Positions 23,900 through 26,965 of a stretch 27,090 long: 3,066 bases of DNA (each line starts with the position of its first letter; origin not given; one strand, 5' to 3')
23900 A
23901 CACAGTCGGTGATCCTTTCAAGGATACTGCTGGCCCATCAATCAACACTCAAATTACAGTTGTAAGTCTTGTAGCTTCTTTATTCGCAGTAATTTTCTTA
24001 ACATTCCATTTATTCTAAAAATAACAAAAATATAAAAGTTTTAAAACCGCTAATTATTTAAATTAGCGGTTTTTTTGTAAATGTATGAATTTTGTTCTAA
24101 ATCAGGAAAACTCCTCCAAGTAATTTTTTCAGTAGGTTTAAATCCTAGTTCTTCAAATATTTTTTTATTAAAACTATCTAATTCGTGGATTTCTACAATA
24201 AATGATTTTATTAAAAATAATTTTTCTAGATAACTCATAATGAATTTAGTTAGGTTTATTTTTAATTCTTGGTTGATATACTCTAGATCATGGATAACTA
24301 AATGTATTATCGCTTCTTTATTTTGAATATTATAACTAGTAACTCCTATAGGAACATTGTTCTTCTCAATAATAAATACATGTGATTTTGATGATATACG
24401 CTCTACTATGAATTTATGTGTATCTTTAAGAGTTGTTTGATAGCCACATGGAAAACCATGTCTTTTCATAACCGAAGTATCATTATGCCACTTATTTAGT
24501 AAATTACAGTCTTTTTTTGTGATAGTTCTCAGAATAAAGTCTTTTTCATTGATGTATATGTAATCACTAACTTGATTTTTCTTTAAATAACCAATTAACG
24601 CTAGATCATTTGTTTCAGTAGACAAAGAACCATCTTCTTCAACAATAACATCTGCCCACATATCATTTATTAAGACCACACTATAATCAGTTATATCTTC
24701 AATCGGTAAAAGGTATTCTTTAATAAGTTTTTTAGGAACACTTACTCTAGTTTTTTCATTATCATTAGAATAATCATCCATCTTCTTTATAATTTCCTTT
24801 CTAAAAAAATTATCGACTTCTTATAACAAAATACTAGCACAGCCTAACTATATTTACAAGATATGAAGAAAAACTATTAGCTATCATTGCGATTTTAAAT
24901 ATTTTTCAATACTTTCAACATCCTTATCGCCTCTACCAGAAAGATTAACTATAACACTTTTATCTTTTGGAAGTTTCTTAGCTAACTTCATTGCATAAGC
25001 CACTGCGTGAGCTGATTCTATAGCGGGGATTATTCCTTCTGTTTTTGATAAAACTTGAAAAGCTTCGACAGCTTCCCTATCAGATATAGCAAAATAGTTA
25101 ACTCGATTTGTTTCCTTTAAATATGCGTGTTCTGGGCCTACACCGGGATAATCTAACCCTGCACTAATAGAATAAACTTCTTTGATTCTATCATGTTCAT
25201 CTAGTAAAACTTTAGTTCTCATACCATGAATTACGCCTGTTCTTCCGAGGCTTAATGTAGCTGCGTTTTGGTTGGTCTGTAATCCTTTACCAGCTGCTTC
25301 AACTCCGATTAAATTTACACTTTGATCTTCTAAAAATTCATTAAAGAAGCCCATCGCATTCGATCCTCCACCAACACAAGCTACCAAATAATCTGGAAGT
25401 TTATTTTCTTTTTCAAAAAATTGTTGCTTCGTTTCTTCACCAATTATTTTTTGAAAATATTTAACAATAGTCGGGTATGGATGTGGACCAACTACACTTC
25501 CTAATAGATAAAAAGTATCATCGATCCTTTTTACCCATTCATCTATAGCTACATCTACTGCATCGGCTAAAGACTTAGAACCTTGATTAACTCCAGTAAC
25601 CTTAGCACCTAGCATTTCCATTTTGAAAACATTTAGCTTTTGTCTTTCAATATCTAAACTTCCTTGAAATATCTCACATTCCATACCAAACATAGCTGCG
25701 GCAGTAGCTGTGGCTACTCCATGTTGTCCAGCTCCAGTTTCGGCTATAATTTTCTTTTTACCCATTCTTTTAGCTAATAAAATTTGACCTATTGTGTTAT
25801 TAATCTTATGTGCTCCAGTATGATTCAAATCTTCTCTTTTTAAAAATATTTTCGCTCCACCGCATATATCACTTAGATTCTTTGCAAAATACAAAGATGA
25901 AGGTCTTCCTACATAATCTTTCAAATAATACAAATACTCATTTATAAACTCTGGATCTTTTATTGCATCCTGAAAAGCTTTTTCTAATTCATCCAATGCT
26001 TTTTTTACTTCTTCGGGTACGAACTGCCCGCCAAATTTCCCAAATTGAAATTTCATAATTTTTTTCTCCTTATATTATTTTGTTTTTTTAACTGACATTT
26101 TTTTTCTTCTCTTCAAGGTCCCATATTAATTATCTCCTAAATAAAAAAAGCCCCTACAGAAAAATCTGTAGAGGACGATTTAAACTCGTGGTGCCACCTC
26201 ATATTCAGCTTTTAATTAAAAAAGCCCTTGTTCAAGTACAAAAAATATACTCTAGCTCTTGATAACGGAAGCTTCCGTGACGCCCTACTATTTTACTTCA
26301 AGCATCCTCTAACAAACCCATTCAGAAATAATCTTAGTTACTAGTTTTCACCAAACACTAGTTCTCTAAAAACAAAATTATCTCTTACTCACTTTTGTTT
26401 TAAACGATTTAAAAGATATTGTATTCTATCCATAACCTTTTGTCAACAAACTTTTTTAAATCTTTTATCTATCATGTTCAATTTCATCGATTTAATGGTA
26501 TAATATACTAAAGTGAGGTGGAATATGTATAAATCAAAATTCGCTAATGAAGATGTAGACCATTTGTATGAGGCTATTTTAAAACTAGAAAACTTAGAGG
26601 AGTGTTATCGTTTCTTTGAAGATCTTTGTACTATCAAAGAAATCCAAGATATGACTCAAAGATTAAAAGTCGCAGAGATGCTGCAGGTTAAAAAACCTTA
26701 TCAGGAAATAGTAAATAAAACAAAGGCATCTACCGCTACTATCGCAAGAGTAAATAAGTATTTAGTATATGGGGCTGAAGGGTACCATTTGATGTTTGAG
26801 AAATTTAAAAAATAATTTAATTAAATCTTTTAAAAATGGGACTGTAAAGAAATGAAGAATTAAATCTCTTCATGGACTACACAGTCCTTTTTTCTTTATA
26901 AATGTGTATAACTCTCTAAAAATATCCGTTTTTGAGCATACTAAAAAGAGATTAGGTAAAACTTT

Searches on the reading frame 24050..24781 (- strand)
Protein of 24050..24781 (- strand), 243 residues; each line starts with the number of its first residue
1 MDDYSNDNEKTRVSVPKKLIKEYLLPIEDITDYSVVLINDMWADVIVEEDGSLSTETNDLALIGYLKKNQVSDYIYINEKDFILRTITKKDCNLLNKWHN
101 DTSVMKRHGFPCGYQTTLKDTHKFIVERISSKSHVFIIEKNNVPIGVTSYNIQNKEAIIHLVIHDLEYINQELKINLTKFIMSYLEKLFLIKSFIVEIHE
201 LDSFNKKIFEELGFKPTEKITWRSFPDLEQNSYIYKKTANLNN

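Call 18: search_protein_families(library=pfam, proteins=[window:24050-24781:-])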
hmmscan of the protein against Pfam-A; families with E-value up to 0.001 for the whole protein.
window:24050-24781:- (243 aa): 2 families
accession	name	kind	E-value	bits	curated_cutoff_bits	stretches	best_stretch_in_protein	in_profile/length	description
PF13420.13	Acetyltransf_4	-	2.3e-07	31.4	24.3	1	84-217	1-137/155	Acetyltransferase (GNAT) domain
PF13302.13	Acetyltransf_3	-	5.8e-06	27.5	25.4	1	82-215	2-138/138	Acetyltransferase (GNAT) domain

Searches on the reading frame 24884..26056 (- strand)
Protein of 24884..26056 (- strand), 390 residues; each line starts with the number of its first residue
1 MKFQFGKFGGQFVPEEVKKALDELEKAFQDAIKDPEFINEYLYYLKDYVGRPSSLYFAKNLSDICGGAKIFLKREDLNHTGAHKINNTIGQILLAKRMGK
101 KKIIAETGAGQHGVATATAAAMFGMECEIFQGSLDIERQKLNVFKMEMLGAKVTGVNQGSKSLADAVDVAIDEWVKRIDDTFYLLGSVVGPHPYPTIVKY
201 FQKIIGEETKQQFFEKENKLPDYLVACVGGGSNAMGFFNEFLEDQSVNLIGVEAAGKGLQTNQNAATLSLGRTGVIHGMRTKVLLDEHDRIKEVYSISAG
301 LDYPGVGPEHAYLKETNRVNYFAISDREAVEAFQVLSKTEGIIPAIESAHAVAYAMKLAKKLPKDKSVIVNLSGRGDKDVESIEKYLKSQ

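Call 18: search_protein_families(library=pfam, proteins=[window:24884-26056:-])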
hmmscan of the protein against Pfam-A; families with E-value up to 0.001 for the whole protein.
window:24884-26056:- (390 aa): 1 family
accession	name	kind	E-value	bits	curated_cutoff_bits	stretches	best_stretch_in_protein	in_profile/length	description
PF00291.31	PALP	-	3.7e-41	141.8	35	1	51-374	6-295/295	Pyridoxal-phosphate dependent enzyme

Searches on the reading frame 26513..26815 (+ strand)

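Call 18: search_protein_families(library=pfam, proteins=[window:26513-26815:+])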
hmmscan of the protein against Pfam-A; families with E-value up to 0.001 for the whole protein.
window:26513-26815:+ (100 aa): 1 family
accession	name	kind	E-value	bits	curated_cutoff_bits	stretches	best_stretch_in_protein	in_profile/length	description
PF01371.25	Trp_repressor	-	5.1e-29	100.6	27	1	14-97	2-86/88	Trp repressor protein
